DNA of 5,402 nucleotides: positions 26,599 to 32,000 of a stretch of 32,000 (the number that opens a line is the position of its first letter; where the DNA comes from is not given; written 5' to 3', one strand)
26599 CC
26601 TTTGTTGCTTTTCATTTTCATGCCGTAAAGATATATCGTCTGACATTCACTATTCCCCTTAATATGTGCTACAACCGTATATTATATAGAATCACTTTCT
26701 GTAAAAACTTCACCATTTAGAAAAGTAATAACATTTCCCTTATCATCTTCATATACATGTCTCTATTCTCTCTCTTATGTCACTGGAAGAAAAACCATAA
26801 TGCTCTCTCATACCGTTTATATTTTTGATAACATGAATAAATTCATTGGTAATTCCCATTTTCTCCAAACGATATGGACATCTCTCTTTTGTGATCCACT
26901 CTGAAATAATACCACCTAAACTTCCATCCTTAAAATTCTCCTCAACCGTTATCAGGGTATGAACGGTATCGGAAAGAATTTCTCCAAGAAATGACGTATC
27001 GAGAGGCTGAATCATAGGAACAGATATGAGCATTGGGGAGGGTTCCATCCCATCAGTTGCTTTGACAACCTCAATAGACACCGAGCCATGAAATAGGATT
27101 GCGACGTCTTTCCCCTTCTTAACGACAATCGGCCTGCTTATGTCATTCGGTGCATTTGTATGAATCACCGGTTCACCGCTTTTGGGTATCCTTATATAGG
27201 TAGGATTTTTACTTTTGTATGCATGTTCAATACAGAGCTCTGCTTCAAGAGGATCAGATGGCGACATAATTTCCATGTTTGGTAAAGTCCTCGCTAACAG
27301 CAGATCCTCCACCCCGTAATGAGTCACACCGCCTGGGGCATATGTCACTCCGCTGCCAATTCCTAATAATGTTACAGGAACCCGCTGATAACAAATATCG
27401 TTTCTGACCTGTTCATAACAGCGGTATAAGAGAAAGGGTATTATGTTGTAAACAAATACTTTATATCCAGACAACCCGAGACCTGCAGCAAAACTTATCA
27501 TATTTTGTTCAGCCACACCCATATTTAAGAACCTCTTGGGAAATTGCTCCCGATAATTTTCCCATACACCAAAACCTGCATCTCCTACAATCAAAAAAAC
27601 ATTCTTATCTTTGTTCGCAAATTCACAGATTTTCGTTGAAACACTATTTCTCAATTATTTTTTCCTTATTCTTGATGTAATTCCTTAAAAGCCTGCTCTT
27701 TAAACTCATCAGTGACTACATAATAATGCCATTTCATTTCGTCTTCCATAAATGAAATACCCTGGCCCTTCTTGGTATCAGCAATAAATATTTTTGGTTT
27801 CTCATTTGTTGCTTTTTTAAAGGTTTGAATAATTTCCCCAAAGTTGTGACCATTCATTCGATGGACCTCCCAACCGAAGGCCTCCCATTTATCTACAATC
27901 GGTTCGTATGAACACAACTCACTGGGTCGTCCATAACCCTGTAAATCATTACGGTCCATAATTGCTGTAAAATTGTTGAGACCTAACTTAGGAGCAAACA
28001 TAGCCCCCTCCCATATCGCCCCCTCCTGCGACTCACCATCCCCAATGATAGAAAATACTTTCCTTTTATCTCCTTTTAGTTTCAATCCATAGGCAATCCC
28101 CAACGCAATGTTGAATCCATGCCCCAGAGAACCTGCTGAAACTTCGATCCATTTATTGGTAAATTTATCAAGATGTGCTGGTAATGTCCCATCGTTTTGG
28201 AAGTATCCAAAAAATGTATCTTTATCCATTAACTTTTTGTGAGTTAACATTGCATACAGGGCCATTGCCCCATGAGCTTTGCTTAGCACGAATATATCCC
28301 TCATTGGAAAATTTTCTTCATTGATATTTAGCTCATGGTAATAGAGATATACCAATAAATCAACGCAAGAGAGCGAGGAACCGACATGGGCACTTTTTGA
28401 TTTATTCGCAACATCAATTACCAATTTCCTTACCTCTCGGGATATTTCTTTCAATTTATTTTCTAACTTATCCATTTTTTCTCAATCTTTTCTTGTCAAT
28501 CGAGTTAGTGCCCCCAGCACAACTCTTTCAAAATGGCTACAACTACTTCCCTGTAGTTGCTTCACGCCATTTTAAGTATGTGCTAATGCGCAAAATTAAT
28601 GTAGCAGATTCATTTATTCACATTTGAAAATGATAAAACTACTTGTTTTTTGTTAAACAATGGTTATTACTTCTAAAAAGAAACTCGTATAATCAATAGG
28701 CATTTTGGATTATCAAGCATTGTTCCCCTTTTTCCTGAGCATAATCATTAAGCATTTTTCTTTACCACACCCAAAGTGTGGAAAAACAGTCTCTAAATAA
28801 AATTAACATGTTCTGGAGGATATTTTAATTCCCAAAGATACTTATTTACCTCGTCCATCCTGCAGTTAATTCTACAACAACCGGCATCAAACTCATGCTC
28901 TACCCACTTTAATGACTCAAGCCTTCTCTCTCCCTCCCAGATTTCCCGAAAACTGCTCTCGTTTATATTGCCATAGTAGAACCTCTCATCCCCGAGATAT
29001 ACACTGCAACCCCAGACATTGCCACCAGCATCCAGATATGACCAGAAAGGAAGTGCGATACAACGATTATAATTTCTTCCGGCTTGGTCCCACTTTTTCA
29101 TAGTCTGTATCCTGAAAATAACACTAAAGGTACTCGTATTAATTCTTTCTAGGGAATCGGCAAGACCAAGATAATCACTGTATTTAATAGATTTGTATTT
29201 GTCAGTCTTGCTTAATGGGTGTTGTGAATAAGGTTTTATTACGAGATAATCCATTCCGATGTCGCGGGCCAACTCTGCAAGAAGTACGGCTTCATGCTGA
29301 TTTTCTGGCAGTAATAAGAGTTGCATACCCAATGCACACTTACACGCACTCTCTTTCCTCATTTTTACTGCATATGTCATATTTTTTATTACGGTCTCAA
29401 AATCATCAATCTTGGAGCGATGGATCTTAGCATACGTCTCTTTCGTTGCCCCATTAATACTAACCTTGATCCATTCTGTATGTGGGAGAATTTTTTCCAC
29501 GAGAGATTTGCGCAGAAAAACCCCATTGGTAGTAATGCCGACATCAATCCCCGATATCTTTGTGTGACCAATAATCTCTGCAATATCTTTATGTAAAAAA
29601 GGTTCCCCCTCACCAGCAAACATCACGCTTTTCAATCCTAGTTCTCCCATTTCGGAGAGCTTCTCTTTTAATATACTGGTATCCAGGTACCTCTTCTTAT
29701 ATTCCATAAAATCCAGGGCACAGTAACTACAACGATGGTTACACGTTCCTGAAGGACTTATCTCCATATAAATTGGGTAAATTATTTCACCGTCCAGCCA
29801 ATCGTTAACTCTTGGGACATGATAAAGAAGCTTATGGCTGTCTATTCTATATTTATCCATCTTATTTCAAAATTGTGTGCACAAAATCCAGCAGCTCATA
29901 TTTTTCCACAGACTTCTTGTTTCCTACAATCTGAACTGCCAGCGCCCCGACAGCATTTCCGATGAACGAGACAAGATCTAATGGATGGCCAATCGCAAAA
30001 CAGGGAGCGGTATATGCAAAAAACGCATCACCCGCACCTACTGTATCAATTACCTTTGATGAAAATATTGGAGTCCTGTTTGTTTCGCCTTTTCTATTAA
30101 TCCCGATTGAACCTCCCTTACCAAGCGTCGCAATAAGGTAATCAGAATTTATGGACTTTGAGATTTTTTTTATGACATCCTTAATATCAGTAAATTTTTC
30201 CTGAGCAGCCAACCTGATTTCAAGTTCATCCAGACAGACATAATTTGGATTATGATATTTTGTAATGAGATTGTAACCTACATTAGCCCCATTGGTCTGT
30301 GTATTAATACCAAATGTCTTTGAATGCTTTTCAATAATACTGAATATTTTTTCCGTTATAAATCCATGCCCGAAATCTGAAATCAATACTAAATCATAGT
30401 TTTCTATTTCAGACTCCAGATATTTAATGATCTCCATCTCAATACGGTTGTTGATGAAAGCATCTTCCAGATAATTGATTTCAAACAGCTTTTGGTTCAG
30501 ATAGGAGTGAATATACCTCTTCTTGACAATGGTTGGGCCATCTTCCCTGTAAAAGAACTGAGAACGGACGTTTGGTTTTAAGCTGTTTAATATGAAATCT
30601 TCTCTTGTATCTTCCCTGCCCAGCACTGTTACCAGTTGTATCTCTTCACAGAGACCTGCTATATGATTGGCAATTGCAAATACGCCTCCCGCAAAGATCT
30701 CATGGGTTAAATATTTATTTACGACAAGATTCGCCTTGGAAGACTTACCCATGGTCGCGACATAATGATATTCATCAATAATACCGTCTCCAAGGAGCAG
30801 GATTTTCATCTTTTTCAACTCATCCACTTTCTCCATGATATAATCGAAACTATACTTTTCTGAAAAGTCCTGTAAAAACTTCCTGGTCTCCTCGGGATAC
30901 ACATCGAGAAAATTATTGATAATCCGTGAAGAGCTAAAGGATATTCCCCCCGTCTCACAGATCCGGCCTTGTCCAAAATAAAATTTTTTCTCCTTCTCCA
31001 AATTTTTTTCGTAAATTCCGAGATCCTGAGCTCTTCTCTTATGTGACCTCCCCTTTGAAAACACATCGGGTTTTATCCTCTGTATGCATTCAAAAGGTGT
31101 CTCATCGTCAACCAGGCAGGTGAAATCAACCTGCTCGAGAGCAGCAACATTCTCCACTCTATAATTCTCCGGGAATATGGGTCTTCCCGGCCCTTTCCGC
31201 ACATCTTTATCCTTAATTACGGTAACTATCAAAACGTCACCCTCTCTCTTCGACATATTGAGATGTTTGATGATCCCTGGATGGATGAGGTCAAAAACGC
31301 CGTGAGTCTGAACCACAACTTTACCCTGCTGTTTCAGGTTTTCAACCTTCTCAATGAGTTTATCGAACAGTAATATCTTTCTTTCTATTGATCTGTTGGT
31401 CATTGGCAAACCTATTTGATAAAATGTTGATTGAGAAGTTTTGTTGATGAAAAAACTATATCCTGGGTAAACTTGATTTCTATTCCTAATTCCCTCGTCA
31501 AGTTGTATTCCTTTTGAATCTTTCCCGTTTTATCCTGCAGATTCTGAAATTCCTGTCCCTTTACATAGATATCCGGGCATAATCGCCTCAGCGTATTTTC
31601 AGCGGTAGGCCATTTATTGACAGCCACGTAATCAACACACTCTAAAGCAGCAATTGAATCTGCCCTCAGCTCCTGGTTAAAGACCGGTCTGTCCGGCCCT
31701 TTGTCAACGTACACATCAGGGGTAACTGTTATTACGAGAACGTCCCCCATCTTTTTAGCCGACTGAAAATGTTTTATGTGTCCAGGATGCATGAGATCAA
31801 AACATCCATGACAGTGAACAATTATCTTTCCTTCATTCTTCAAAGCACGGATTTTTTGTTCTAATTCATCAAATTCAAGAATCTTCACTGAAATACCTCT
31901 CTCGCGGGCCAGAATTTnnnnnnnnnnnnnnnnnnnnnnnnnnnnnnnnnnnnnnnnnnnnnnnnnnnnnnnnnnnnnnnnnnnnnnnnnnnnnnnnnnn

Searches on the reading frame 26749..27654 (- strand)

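Call 5: search_protein_families(library=pfam, proteins=[window:26749-27654:-], max_evalue=0.001)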
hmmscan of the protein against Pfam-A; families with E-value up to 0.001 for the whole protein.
window:26749-27654:- (301 aa): 2 families
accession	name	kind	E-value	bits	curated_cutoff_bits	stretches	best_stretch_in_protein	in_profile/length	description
PF02779.29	Transket_pyr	-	1.3e-26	93.7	27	1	1-159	5-170/174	Transketolase, pyrimidine binding domain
PF02780.25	Transketolase_C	-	6.1e-07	29.8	25.9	1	177-271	5-104/124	Transketolase, C-terminal domain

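Call 67: search_protein_families(library=ncbifam, proteins=[window:26749-27654:-], max_evalue=0.00001)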
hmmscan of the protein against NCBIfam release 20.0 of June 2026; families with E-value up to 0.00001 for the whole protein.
window:26749-27654:- (301 aa): 6 families
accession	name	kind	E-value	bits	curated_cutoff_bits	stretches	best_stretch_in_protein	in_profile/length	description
TIGR00204.1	dxs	equivalog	1.4e-39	136.2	465.95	1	5-299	316-613/616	1-deoxy-D-xylulose-5-phosphate synthase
NF004559.0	PRK05899.2-5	equivalog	3.6e-36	124.6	488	1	31-299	351-622/627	transketolase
NF003933.0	PRK05444.2-2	equivalog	5.7e-34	117.6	395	1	27-300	323-604/606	1-deoxy-D-xylulose-5-phosphate synthase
NF008968.0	PRK12315.1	subfamily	6.1e-29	100.7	510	1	27-298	309-578/582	1-deoxy-D-xylulose-5-phosphate synthase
NF004556.0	PRK05899.2-2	equivalog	7.6e-16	57.5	575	1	33-300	363-637/639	transketolase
TIGR00232.1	tktlase_bact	equivalog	7.6e-08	31.2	682.25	1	35-240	391-604/654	transketolase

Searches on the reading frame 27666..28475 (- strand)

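Call 5: search_protein_families(library=pfam, proteins=[window:27666-28475:-], max_evalue=0.001)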
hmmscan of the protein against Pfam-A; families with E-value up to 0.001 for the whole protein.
window:27666-28475:- (269 aa): 4 families
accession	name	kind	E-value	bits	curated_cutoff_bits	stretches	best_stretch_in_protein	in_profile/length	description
PF00456.26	Transketolase_N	-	1.1e-27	97.3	22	1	11-250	5-259/334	Transketolase, thiamine diphosphate binding domain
PF13292.11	DXP_synthase_N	-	2.3e-11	43.9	21.2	1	5-159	15-155/274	1-deoxy-D-xylulose-5-phosphate synthase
PF00676.26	E1_dh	-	1.3e-05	24.8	22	1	114-165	100-151/300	Dehydrogenase E1 component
PF02775.26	TPP_enzyme_C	-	0.00019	21.7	21.9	0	106-152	18-61/151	Thiamine pyrophosphate enzyme, C-terminal TPP binding domain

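Call 67: search_protein_families(library=ncbifam, proteins=[window:27666-28475:-], max_evalue=0.00001)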
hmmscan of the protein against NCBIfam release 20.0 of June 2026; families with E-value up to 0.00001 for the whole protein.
window:27666-28475:- (269 aa): 8 families
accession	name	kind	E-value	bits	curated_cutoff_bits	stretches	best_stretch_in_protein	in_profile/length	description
NF004559.0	PRK05899.2-5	equivalog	1.3e-63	215.2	488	1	5-268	15-281/627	transketolase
NF004556.0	PRK05899.2-2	equivalog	2.8e-52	177.9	575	1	5-267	14-277/639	transketolase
TIGR00232.1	tktlase_bact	equivalog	2.2e-33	115.6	682.25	1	13-262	5-269/654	transketolase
NF004558.0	PRK05899.2-4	equivalog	3.4e-30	105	788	1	15-259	10-264/651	transketolase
TIGR00204.1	dxs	equivalog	1.2e-15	57.1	465.95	1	6-157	16-153/616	1-deoxy-D-xylulose-5-phosphate synthase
NF003933.0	PRK05444.2-2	equivalog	1.6e-11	43.5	395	1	6-262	23-275/606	1-deoxy-D-xylulose-5-phosphate synthase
NF008968.0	PRK12315.1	subfamily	4.4e-09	35.2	510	1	6-253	19-263/582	1-deoxy-D-xylulose-5-phosphate synthase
TIGR03182.1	PDH_E1_alph_y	equivalog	6.5e-07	28.6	393.85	1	115-225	110-219/315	pyruvate dehydrogenase (acetyl-transferring) E1 component subunit alpha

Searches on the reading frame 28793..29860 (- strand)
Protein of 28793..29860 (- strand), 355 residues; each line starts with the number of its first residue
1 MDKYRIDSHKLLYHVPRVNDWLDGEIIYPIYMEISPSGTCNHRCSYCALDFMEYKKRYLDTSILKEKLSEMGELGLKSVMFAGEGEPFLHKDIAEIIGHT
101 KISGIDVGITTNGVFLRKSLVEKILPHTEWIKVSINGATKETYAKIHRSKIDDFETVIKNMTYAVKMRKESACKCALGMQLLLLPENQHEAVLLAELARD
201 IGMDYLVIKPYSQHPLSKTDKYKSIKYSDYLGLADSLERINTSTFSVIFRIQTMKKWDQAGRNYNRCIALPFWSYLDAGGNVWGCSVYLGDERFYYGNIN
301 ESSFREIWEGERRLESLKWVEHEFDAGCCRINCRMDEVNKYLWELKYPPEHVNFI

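Call 5: search_protein_families(library=pfam, proteins=[window:28793-29860:-], max_evalue=0.001)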
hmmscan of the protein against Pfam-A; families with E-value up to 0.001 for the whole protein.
window:28793-29860:- (355 aa): 2 families
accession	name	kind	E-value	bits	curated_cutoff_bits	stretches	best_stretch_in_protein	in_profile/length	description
PF04055.27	Radical_SAM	-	7.3e-20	72.2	29.5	1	34-192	1-160/166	Radical SAM superfamily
PF13186.11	SPASM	-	6.2e-06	26.9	21.5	1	274-333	8-66/67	Iron-sulfur cluster-binding domain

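Call 67: search_protein_families(library=ncbifam, proteins=[window:28793-29860:-], max_evalue=0.00001)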
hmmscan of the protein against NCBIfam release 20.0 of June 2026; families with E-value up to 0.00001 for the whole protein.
window:28793-29860:- (355 aa): 35 families (the best 25 are shown)
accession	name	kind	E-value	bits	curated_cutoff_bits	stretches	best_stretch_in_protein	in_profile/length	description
TIGR04317.1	W_rSAM_matur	equivalog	6.3e-25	88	380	1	30-254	6-228/349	tungsten cofactor oxidoreductase radical SAM maturase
NF038283.1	viperin_w_prok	equivalog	1e-17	64.2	180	1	39-171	11-150/281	viperin family antiviral radical SAM protein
TIGR02668.1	moaA_archaeal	equivalog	1.1e-17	64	325.25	1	36-167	16-146/303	GTP 3',8-cyclase MoaA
TIGR02666.1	moaA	equivalog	1.1e-16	60.8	284.05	1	31-204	11-186/336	GTP 3',8-cyclase MoaA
NF001199.0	PRK00164.2-1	equivalog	1.8e-16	60.2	231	1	33-167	15-148/308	GTP 3',8-cyclase MoaA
NF050035.1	rSAM_WgK_link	exception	1.6e-15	57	650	1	28-150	7-130/367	radical SAM/SPASM peptide maturase WgkB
NF045574.1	sacti_mat_StsB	exception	3.2e-15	55.9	625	1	38-311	104-363/466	StsB family radical SAM/SPASM domain sactipeptide maturase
TIGR04055.1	rSAM_NirJ2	equivalog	5.1e-14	52.5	500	1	39-331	9-296/326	putative heme d1 biosynthesis radical SAM protein NirJ2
TIGR04545.1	rSAM_ahbD_hemeb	equivalog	5.9e-13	49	500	1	39-164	9-134/339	heme b synthase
TIGR04311.1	rSAM_Geo_metal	subfamily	5.9e-13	48.6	400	1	28-211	1-190/423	radical SAM/SPASM family putative metalloenzyme maturase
TIGR04321.1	spiroSPASM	subfamily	3.6e-12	45.7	250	1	28-169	229-381/510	spiro-SPASM protein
TIGR04426.1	rSAM_desII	equivalog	6.5e-12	44.9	450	1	19-201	103-289/468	dTDP-4-amino-4,6-dideoxy-D-glucose ammonia-lyase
TIGR03962.1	mycofact_rSAM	equivalog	8.7e-12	44.9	265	1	29-323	11-297/339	mycofactocin radical SAM maturase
TIGR04054.1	rSAM_NirJ1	equivalog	1.3e-11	43.8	650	1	37-167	43-172/387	putative heme d1 biosynthesis radical SAM protein NirJ1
TIGR04251.1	SCM_rSAM_ScmF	equivalog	2.5e-11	43.6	400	1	39-165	13-142/353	SynChlorMet cassette radical SAM/SPASM protein ScmF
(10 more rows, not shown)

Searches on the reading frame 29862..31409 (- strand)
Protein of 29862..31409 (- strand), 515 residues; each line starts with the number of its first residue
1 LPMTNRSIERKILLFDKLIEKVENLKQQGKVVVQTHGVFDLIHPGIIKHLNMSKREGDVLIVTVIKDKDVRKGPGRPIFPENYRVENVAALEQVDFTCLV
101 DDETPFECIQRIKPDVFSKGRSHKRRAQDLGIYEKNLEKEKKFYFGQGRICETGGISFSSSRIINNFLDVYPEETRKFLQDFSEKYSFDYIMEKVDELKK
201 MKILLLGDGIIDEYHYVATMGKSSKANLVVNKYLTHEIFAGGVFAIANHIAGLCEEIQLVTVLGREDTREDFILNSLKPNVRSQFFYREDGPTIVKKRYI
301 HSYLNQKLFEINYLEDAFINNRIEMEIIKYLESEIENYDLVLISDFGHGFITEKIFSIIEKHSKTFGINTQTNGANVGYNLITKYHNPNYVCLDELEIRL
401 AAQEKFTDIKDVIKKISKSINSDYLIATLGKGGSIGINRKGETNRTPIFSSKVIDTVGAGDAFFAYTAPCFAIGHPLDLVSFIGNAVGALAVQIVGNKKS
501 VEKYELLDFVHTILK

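Call 5: search_protein_families(library=pfam, proteins=[window:29862-31409:-], max_evalue=0.001)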
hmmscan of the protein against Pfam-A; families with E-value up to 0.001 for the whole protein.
window:29862-31409:- (515 aa): 2 families
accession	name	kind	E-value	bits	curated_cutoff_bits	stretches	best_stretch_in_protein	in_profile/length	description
PF00294.29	PfkB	-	6.2e-19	68.9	25.8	1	239-500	34-298/302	pfkB family carbohydrate kinase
PF01467.32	CTP_transf_like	-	8.1e-10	39.5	21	1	36-122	3-89/133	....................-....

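Call 67: search_protein_families(library=ncbifam, proteins=[window:29862-31409:-], max_evalue=0.00001)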
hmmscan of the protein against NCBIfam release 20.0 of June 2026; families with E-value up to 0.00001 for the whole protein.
window:29862-31409:- (515 aa): 11 families
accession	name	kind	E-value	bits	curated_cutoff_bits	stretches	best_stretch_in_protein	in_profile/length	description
NF008454.0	PRK11316.1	equivalog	1.5e-49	168.9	521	2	194-511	4-313/475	bifunctional D-glycero-beta-D-manno-heptose-7-phosphate kinase/D-glycero-beta-D-manno-heptose 1-phosphate adenylyltransferase HldE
TIGR02198.1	rfaE_dom_I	equivalog_domain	2.8e-32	112.1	345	1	196-506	3-310/315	D-glycero-beta-D-manno-heptose-7-phosphate kinase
TIGR02199.1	rfaE_dom_II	equivalog_domain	1.5e-25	89.7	181.5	1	22-124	3-107/144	D-glycero-beta-D-manno-heptose 1-phosphate adenylyltransferase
TIGR02152.1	D_ribokin_bact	equivalog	8.1e-14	51.6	299.65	1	320-503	111-292/298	ribokinase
TIGR04382.1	myo_inos_iolC_N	equivalog_domain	9.3e-09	35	300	1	397-500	198-298/309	5-dehydro-2-deoxygluconokinase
NF041134.1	R1P_kin_Thcocales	equivalog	2.8e-07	30.2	500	1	414-503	186-274/291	ADP-dependent ribose-1-phosphate kinase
NF041164.1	NucKinThplmales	equivalog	3.1e-07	29.9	450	1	397-491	175-271/295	nucleoside kinase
TIGR03168.1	1-PFK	subfamily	6.8e-07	28.5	216.4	1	397-496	186-286/305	hexose kinase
TIGR03828.1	pfkB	equivalog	6.9e-07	28.6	292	1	397-496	186-286/305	1-phosphofructokinase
NF007321.0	PRK09813.1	equivalog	1.1e-06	28.3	247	1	371-494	134-257/261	fructoselysine 6-kinase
TIGR00125.1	cyt_tran_rel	domain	2.1e-06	27.8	27.7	1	35-95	4-63/65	adenylyltransferase/cytidyltransferase family protein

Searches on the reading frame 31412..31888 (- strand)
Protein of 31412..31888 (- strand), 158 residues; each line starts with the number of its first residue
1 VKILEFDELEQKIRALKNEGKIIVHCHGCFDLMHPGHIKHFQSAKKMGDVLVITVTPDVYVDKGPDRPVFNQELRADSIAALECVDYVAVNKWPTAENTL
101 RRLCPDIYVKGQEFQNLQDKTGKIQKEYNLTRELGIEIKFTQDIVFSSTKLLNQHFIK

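Call 5: search_protein_families(library=pfam, proteins=[window:31412-31888:-], max_evalue=0.001)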
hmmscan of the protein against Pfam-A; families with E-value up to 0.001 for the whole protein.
window:31412-31888:- (158 aa): 1 family
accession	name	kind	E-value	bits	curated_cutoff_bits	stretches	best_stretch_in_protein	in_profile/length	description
PF01467.32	CTP_transf_like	-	1.1e-14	55.3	21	1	27-139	3-113/133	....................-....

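Call 67: search_protein_families(library=ncbifam, proteins=[window:31412-31888:-], max_evalue=0.00001)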
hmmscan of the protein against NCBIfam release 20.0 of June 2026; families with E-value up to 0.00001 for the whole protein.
window:31412-31888:- (158 aa): 5 families
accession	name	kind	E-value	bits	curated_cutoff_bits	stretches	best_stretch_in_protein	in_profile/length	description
TIGR02199.1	rfaE_dom_II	equivalog_domain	6.8e-28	97.3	181.5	1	14-124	4-116/144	D-glycero-beta-D-manno-heptose 1-phosphate adenylyltransferase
NF008454.0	PRK11316.1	equivalog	7.8e-24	84.1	521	1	3-116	322-437/475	bifunctional D-glycero-beta-D-manno-heptose-7-phosphate kinase/D-glycero-beta-D-manno-heptose 1-phosphate adenylyltransferase HldE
TIGR00125.1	cyt_tran_rel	domain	1.1e-11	44.7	27.7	1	24-87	2-64/65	adenylyltransferase/cytidyltransferase family protein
TIGR01518.1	g3p_cytidyltrns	equivalog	5.4e-09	36.2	165.4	1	26-117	3-95/125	glycerol-3-phosphate cytidylyltransferase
NF001985.0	PRK00777.1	subfamily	1.2e-06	28.7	104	1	27-80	10-63/157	pantetheine-phosphate adenylyltransferase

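Call 91: find_encoding_contigs(protein=window:31412-31888:-, flank=10000, max_places=1)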
Protein window:31412-31888:- (158 aa): 2 contigs read that carry it; 1 place shown.
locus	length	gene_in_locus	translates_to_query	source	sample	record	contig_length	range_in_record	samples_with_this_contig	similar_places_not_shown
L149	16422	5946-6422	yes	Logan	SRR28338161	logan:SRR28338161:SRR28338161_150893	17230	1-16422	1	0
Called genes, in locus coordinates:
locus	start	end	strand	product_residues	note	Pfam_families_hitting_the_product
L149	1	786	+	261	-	?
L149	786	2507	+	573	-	-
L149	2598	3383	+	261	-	PF13489:Methyltransf_23, PF07021:MetW (weak), PF08241:Methyltransf_11, PF08242:Methyltransf_12, PF13649:Methyltransf_25, PF13847:Methyltransf_31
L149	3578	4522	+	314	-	PF05050:Methyltransf_21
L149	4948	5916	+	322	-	PF21570:ArgZ-like_C_2nd (weak)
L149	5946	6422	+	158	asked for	PF01467:CTP_transf_like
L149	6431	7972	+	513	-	PF01467:CTP_transf_like, PF00294:PfkB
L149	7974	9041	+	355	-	PF04055:Radical_SAM, PF13186:SPASM (weak)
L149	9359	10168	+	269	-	PF00456:Transketolase_N, PF00676:E1_dh (faint), PF13292:DXP_synthase_N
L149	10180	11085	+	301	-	PF02779:Transket_pyr, PF02780:Transketolase_C (weak)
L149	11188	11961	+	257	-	PF05711:TylF, PF13578:Methyltransf_24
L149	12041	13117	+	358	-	PF04055:Radical_SAM, PF13186:SPASM (weak)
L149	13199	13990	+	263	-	PF13489:Methyltransf_23 (weak), PF08241:Methyltransf_11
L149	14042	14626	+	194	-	-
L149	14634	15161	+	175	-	-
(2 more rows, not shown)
